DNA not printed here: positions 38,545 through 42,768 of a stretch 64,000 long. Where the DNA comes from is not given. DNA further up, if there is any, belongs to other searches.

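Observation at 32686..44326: Pel / galactosaminogalactan-like exopolysaccharide locus with a non-canonical gene set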

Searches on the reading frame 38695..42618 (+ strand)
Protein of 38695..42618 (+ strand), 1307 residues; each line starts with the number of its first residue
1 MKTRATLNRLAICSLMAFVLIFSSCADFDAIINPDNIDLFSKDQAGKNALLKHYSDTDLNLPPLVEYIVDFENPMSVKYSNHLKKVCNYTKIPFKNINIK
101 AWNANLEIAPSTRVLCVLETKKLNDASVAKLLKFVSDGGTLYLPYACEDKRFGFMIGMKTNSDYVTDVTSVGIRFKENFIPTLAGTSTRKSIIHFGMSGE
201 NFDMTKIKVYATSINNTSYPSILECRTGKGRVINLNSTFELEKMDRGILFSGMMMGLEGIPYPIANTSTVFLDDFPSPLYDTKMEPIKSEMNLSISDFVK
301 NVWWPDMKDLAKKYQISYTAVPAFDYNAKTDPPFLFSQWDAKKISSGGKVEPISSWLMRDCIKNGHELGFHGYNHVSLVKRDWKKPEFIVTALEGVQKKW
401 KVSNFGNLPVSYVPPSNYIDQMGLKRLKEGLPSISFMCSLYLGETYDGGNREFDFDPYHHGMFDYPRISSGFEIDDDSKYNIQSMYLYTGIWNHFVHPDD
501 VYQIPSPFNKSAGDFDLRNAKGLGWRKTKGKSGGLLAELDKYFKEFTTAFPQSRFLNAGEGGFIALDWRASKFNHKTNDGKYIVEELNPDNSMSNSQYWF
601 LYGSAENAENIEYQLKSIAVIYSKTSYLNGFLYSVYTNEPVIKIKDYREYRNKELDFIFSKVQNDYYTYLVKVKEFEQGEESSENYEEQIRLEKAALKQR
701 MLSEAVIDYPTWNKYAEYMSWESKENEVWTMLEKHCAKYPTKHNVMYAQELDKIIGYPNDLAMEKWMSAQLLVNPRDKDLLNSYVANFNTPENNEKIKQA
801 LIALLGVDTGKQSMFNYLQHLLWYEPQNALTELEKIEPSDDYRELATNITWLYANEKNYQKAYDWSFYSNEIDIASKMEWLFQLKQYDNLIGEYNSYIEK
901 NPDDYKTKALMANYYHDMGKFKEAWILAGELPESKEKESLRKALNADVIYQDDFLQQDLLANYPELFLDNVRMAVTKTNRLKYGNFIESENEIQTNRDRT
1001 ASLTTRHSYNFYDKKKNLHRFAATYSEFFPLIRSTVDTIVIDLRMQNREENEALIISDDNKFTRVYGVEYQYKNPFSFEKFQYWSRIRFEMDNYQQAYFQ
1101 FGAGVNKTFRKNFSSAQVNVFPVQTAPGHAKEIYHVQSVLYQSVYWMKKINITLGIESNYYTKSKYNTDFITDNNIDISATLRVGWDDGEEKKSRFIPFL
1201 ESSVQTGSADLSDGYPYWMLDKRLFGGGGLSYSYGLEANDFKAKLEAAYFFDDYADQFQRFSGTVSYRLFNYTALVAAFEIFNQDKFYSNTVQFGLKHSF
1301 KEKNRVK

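Call 3: search_protein_families(library=pfam, proteins=[window:38695-42618:+], max_evalue=0.01)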
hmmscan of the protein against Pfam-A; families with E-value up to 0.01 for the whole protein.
window:38695-42618:+ (1307 aa): 1 family
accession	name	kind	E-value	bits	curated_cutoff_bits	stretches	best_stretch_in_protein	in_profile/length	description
PF09960.14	DUF2194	-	2.5e-65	221.4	30.4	1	75-585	49-546/582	Uncharacterised protein conserved in bacteria (DUF2194)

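Call 4: search_protein_families(library=ncbifam, proteins=[window:38695-42618:+], max_evalue=0.01)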
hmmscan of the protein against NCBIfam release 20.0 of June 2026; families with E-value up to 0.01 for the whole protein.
window:38695-42618:+ (1307 aa): 0 families

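Call 7: search_solved_structures(query=window:38695-42618:+, max_evalue=1, show_alignments=2)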
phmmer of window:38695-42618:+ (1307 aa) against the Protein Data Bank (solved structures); distinct sequences matched with E-value up to 1: 1.
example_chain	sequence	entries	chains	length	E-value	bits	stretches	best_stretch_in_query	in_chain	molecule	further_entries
9zau_A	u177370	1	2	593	3.9e-38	133.9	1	62-502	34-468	Predicted membrane protein, putative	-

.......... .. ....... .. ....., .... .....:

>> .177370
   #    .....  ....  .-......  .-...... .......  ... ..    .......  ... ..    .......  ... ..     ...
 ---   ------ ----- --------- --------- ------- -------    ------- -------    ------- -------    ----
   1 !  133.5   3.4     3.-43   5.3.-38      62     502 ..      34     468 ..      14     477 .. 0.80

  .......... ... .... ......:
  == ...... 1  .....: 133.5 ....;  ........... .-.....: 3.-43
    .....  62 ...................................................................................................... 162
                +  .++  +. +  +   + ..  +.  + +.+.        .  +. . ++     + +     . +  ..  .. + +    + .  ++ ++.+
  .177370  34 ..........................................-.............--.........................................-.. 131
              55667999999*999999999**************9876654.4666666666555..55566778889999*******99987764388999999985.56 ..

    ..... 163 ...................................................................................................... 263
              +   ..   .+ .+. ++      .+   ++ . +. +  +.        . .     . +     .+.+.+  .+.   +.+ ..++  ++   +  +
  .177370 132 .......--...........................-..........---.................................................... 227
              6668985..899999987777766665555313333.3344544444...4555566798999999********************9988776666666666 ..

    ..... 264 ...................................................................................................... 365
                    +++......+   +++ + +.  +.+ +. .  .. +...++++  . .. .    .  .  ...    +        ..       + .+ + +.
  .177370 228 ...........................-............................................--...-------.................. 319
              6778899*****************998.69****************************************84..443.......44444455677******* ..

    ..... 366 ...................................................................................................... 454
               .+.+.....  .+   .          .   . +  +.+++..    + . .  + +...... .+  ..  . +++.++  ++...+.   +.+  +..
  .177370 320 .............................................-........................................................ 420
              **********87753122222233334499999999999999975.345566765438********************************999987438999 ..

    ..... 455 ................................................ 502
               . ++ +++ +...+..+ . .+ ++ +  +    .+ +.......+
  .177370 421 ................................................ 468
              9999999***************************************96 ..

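Call 24: find_homologous_proteins(query=window:38695-42618:+)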
Query window:38695-42618:+ (1307 aa): 503 proteins with E <= 0.001 among 5439 candidates; the best 120 are listed.
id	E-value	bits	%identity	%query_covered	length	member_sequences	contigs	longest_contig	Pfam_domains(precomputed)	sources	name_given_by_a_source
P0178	0.0e+0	3013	99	100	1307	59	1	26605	PF09960.15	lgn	-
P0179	0.0e+0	2593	84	99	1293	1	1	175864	PF09960.15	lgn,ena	-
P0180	0.0e+0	2392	76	99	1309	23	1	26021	PF09960.15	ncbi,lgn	-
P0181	0.0e+0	2372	76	100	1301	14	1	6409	PF09960.15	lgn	-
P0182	0.0e+0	2302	75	98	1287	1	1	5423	PF09960.15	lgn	-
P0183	0.0e+0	2300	74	100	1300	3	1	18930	PF09960.15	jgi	jgi:hypothetical protein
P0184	0.0e+0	2257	73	100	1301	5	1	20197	PF09960.15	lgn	-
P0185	0.0e+0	2254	73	100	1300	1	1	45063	PF09960.15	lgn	-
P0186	0.0e+0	2216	72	100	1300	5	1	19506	PF09960.15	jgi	jgi:hypothetical protein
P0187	0.0e+0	1885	62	99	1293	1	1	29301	PF09960.15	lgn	-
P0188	0.0e+0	1868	62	99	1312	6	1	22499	PF09960.15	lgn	-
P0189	0.0e+0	1813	61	98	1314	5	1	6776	PF09960.15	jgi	jgi:hypothetical protein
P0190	0.0e+0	1798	58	99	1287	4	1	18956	PF09960.15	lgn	-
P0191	0.0e+0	1776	58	99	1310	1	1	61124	PF09960.15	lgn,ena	-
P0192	0.0e+0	1737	58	99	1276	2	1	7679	PF09960.15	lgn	-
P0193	0.0e+0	1690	58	98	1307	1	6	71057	PF09960.15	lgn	-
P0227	0.0e+0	1386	48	99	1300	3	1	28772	PF09960.15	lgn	-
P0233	0.0e+0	1379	48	96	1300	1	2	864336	PF09960.15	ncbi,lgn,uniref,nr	ncbi:DUF2194 domain-containing protein [Flavobacterium sp. MAH-1]|uniref:DUF2194 domain-containing p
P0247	0.0e+0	1365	48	99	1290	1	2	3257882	PF09960.15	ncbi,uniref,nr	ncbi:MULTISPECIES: DUF2194 domain-containing protein [Flavobacterium]|uniref:DUF2194 domain-containi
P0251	0.0e+0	1362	47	98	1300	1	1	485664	PF09960.15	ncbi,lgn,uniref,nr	ncbi:DUF2194 domain-containing protein [Flavobacterium sp.]|uniref:DUF2194 domain-containing protein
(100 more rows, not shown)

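Call 26: find_encoding_contigs(protein=P0247, flank=10000, max_places=2)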
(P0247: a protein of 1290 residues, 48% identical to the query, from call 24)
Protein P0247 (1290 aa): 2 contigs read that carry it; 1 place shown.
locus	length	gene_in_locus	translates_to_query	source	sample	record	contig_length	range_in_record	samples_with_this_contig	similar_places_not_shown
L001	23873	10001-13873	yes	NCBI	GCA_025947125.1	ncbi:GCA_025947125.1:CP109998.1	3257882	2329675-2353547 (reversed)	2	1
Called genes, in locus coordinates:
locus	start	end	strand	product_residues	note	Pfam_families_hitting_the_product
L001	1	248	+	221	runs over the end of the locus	PF09365:DUF2461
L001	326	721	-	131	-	-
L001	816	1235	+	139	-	PF00293:NUDIX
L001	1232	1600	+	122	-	PF03061:4HBT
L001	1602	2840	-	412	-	PF00924:MS_channel_2nd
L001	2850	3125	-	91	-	PF12823:DUF3817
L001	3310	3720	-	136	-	-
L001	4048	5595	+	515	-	PF11997:DUF3492, PF13439:Glyco_transf_4, PF20706:GT4-conflict (faint), PF00534:Glycos_transf_1, PF13692:Glyco_trans_1_4, PF13524:Glyco_trans_1_2 (weak)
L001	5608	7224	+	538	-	-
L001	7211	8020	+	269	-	PF03537:Glyco_hydro_114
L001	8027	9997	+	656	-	-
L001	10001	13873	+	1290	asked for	PF09960:DUF2194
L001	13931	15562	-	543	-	PF16173:DUF4874, PF16116:DUF4832, PF18962:Por_Secre_tail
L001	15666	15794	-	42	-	-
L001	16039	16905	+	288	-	PF00892:EamA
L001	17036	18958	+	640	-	PF00027:cNMP_binding, PF00571:CBS, PF03445:DUF294, PF10335:DUF294_C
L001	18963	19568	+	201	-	PF00929:RNase_T, PF21762:DEDDh_C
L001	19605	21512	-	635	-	PF16177:ACAS_N, PF00501:AMP-binding, PF13193:AMP-binding_C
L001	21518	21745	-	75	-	PF20664:DUF6814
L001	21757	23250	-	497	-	PF00083:Sugar_tr, PF07690:MFS_1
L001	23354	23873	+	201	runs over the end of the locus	PF01613:Flavin_Reduct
